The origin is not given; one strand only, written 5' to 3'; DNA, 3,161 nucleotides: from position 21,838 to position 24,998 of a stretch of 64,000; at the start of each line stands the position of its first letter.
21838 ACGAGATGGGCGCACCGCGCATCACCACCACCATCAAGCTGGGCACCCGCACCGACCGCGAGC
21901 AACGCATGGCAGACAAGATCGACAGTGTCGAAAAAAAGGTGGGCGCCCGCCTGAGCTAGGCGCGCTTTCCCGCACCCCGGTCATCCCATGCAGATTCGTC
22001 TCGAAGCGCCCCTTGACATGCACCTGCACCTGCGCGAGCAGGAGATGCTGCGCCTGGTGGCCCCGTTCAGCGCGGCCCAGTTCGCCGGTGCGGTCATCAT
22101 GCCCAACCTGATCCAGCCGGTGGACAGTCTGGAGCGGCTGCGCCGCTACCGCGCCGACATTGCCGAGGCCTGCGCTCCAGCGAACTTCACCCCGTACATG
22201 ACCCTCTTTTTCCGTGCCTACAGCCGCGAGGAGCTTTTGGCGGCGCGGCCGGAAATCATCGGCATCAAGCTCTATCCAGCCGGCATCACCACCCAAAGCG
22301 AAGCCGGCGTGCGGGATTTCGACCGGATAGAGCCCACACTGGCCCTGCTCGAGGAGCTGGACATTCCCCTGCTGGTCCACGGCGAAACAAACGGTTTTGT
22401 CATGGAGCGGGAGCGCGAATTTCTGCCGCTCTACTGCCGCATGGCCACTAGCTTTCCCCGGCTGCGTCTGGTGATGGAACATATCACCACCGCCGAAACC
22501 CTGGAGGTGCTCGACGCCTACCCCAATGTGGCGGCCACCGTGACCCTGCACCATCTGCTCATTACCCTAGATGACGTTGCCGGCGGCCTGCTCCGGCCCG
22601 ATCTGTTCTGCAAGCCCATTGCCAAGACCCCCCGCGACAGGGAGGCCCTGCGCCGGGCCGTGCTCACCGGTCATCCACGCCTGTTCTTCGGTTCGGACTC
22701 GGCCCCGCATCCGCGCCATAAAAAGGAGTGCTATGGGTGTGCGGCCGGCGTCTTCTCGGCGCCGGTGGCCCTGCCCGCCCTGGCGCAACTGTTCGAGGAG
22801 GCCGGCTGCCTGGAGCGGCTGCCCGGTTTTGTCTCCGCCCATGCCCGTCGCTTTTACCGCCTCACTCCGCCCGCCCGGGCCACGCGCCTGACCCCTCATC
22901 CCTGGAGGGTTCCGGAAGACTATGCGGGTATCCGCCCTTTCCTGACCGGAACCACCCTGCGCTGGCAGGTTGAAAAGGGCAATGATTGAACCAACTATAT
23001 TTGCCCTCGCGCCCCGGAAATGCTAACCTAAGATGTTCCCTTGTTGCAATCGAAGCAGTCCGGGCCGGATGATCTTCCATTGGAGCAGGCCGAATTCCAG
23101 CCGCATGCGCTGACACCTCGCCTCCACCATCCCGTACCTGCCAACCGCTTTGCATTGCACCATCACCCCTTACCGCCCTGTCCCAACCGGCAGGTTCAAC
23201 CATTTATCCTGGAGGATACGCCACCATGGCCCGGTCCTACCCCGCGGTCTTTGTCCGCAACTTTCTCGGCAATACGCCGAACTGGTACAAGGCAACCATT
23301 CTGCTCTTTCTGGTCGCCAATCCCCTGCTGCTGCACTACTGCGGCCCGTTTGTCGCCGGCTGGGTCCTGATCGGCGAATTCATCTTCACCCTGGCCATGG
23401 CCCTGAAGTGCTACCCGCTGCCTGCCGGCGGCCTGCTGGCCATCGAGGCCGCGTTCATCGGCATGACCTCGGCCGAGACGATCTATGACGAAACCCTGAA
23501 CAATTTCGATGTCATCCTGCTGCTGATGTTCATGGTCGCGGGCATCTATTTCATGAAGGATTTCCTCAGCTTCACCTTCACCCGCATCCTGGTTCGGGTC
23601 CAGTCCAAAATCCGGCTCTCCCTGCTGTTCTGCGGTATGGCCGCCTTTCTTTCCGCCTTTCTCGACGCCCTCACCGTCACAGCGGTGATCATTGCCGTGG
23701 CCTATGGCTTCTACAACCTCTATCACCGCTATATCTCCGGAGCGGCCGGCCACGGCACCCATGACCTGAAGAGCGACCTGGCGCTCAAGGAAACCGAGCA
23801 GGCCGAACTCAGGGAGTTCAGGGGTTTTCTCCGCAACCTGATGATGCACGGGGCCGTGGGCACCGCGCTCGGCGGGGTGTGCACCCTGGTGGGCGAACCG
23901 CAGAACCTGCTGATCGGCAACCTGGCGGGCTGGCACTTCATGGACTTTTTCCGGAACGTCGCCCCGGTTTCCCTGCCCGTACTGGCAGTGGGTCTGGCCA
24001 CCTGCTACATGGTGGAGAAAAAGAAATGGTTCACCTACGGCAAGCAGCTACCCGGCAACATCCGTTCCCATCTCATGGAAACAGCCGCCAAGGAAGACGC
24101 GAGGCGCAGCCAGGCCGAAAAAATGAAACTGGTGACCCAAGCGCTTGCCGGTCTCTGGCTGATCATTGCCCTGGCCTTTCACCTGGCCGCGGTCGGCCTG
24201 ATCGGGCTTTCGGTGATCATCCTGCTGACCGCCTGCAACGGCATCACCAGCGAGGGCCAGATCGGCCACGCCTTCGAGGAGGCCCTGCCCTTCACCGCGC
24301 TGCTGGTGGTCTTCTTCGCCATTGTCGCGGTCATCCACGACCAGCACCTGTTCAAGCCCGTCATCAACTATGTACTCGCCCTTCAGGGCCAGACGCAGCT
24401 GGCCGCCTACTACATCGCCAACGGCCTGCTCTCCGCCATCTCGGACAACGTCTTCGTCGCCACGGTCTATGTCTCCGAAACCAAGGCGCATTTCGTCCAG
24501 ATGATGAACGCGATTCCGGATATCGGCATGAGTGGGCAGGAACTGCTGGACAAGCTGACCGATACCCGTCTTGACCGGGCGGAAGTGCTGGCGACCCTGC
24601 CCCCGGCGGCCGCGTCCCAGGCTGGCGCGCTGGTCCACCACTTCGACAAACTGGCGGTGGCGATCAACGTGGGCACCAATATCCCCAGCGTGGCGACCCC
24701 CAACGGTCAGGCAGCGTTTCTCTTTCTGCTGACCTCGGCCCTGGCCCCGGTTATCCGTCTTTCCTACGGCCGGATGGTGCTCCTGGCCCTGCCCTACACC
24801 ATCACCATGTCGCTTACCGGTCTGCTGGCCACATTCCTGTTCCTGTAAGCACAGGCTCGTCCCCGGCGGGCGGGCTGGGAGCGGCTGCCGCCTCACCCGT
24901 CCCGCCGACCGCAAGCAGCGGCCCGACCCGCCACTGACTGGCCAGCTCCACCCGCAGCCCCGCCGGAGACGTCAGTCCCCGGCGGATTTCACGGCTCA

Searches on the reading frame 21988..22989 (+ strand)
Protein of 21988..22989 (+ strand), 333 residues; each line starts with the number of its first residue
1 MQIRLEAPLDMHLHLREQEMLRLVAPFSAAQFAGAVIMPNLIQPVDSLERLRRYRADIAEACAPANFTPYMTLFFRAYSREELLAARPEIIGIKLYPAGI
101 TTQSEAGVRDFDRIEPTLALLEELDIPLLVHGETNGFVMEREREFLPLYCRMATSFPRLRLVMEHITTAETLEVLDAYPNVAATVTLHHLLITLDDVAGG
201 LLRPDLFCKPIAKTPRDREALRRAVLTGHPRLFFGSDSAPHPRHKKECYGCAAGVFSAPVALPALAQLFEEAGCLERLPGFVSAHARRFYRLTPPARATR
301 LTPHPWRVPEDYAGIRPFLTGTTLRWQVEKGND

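Call 82: search_protein_families(library=pfam, proteins=[window:21988-22989:+], max_evalue=0.00001)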
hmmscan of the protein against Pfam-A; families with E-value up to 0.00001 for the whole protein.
window:21988-22989:+ (333 aa): 1 family
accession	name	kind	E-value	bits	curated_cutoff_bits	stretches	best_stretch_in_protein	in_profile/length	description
PF04909.20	Amidohydro_2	-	8.5e-09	36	26.4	1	79-242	95-250/289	Amidohydrolase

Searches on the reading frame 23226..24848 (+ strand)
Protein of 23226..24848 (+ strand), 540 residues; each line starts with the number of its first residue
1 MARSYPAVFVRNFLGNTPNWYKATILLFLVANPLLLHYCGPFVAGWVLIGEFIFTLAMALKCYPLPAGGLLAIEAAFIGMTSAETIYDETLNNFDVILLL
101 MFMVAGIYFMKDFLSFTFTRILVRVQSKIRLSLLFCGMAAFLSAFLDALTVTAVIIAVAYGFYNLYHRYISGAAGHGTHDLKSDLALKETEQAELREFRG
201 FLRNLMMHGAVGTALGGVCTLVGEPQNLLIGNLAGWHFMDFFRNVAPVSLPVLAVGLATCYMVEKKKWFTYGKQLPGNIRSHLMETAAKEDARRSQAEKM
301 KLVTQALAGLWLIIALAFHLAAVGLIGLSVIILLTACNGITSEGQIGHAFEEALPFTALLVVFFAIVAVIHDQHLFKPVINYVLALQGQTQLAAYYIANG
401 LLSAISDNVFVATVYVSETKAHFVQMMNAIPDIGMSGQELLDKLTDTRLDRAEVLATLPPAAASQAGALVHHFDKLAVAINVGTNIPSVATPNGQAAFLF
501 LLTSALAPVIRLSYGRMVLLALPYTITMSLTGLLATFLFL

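Call 82: search_protein_families(library=pfam, proteins=[window:23226-24848:+], max_evalue=0.00001)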
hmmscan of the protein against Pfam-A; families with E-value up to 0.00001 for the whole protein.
window:23226-24848:+ (540 aa): 2 families
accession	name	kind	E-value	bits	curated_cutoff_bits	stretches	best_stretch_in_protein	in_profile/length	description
PF06450.18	NhaB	-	1.1e-216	721.1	27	2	4-425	4-425/515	Bacterial Na+/H+ antiporter B (NhaB)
PF03600.22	CitMHS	-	3.1e-18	66.4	31.9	1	70-335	16-234/336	Citrate transporter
